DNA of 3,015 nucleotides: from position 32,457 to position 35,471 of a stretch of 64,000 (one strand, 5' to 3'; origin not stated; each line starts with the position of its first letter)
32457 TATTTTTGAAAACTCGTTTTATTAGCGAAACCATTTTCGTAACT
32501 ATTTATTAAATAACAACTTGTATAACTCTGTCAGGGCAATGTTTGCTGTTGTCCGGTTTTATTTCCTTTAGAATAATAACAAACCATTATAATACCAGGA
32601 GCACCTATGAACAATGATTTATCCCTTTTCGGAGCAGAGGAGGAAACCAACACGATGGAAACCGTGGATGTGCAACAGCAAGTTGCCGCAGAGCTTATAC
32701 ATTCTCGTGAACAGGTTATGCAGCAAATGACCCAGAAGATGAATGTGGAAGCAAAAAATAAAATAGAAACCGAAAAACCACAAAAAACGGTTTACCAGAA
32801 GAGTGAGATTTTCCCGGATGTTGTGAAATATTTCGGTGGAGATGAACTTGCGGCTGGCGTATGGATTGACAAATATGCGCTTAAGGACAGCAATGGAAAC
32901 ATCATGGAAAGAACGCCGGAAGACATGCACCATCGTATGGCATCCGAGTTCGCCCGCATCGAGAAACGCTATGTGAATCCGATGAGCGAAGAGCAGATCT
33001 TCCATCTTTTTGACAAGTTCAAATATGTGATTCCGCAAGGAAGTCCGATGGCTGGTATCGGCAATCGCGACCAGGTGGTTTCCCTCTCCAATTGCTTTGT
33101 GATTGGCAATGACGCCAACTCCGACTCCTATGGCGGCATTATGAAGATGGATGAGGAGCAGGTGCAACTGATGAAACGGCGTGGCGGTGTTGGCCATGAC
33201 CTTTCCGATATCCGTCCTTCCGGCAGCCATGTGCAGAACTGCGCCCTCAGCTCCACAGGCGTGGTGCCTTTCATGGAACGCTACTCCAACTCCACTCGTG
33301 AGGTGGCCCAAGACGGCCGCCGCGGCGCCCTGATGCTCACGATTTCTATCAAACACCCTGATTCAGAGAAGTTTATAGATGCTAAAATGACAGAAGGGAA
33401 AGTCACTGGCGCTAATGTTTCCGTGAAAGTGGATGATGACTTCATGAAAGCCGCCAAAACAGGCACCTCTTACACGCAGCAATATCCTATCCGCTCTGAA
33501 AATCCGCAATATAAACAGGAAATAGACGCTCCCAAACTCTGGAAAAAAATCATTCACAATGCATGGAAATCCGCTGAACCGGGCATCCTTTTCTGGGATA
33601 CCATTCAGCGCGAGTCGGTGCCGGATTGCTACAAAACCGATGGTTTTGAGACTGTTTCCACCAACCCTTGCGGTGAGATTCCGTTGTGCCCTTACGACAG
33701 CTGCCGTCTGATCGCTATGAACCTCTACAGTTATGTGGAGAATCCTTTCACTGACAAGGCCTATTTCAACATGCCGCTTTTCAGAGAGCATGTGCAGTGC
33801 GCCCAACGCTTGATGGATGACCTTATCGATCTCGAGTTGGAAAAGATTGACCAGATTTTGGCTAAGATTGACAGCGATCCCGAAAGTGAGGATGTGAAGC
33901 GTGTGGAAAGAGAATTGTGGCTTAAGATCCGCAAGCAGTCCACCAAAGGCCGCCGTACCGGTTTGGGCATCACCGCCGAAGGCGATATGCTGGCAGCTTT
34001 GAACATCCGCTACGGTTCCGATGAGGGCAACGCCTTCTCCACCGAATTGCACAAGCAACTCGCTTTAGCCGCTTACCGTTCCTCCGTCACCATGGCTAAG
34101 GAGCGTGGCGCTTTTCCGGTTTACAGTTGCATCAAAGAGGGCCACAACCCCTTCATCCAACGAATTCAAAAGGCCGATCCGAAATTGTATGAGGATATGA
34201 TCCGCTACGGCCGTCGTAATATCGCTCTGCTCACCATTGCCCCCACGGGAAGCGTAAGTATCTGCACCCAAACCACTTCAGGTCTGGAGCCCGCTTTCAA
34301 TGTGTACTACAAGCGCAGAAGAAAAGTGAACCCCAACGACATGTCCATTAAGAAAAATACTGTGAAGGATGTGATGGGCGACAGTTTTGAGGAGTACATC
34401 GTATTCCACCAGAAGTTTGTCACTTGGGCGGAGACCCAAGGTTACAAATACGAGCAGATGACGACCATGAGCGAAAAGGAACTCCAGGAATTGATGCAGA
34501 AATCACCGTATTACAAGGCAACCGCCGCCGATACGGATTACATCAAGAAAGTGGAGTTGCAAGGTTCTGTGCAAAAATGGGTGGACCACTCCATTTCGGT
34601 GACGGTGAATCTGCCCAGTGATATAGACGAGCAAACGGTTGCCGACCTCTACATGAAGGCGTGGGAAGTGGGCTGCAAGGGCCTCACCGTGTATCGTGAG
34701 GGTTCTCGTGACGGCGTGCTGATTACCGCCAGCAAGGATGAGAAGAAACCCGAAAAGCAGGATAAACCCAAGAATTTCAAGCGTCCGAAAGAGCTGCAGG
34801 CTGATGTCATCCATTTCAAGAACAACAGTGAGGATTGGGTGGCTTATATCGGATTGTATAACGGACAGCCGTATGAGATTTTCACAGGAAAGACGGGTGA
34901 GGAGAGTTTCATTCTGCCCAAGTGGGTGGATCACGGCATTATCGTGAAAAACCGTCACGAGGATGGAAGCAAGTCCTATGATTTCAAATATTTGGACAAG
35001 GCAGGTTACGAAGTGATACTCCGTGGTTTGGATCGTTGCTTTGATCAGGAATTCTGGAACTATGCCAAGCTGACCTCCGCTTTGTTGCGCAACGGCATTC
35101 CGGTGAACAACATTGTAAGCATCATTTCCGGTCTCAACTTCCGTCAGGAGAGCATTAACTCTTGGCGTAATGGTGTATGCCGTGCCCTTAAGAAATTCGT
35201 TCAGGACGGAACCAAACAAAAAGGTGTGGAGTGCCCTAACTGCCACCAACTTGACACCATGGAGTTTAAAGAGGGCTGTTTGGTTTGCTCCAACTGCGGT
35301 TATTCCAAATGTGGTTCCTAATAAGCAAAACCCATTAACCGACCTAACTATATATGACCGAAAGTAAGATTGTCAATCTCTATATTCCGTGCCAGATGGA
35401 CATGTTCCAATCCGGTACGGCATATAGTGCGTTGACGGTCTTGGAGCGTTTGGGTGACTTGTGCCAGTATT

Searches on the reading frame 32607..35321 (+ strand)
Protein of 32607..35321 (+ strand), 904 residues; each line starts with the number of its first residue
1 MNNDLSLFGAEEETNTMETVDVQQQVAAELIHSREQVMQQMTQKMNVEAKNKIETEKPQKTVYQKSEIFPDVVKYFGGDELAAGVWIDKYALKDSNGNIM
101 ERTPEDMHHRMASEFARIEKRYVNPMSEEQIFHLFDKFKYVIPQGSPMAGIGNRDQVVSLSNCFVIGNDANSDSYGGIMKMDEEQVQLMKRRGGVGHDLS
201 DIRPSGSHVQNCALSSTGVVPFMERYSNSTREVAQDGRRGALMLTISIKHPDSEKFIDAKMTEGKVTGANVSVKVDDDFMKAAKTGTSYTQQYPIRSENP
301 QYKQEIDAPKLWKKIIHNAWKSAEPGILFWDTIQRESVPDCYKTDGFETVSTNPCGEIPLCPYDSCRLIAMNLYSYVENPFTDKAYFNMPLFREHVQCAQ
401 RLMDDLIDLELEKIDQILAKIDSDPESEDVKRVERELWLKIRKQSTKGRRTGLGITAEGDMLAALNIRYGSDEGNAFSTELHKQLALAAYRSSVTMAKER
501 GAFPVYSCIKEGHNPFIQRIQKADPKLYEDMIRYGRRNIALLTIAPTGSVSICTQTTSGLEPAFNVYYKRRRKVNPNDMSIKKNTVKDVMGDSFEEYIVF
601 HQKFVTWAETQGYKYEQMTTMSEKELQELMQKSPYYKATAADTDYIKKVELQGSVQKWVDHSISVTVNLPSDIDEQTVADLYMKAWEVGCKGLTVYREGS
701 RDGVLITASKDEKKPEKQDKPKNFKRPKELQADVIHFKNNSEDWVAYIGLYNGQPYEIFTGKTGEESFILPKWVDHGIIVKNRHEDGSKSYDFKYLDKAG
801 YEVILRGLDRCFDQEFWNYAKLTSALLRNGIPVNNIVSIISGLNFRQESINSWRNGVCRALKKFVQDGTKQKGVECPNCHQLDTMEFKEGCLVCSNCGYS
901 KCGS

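Call 62: search_protein_families(library=pfam, proteins=[window:32607-35321:+], max_evalue=0.00001)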
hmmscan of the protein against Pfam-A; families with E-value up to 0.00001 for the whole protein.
window:32607-35321:+ (904 aa): 2 families
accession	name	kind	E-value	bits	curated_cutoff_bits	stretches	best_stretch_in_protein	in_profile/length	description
PF02867.20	Ribonuc_red_lgC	-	4.8e-91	306.4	23.9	1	161-696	1-523/523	Ribonucleotide reductase, barrel domain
PF00317.26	Ribonuc_red_lgN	-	6.6e-07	29.7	28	1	79-143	4-65/77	Ribonucleotide reductase, all-alpha domain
